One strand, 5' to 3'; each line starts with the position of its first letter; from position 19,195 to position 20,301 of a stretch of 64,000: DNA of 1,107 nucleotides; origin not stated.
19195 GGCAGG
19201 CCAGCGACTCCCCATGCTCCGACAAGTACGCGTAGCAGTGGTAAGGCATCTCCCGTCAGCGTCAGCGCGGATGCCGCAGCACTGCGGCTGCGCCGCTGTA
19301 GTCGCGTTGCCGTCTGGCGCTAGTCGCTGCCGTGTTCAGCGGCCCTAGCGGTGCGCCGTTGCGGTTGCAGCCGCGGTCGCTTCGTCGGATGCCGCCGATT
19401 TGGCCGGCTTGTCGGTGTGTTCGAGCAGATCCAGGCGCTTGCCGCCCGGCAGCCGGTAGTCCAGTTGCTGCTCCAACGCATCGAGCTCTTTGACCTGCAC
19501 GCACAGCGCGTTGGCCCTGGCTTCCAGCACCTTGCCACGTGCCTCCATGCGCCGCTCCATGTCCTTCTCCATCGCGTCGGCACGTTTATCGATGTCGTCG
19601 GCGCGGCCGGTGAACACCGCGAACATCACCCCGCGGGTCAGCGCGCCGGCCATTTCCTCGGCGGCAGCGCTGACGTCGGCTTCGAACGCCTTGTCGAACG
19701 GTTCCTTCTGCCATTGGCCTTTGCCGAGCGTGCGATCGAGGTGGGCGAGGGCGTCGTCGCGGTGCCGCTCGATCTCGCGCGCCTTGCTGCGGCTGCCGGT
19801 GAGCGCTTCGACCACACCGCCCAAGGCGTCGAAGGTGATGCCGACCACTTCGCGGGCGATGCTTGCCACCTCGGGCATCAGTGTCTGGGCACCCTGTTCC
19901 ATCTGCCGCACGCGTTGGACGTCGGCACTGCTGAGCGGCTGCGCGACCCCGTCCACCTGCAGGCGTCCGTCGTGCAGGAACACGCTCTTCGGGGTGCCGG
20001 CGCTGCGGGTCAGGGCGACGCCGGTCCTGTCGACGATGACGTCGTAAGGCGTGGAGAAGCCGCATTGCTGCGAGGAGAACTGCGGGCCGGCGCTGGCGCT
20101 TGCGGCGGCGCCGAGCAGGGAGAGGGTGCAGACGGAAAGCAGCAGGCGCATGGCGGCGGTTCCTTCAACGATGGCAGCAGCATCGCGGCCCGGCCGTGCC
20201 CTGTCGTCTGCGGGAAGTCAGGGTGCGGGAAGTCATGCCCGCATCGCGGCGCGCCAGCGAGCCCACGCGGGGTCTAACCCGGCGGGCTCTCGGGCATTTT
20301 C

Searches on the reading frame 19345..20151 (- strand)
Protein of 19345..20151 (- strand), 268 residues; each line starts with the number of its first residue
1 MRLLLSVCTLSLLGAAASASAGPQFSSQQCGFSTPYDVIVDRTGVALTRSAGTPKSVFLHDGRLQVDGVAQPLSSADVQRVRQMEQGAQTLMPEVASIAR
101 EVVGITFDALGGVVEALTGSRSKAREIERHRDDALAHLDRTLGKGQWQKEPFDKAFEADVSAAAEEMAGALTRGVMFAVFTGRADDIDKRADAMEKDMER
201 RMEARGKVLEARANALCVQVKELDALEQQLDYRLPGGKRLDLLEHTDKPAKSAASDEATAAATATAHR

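Call 7: search_protein_families(library=ncbifam, proteins=[window:19345-20151:-], max_evalue=0.01)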
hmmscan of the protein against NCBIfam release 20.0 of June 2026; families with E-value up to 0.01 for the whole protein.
window:19345-20151:- (268 aa): 0 families

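Call 8: search_protein_families(library=pfam, proteins=[window:19345-20151:-], max_evalue=0.01)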
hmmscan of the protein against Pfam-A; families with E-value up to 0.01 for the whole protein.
window:19345-20151:- (268 aa): 1 family
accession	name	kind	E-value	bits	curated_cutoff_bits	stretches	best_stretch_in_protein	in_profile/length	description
PF11101.13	DUF2884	-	5.2e-39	134.7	30.6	1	30-243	1-228/228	Protein of unknown function (DUF2884)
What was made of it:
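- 19345..20151 (-): DUF2884 gene, the conserved right neighbour in most clade-1 Xanthomonas loci examined. PF11101 (call 8).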
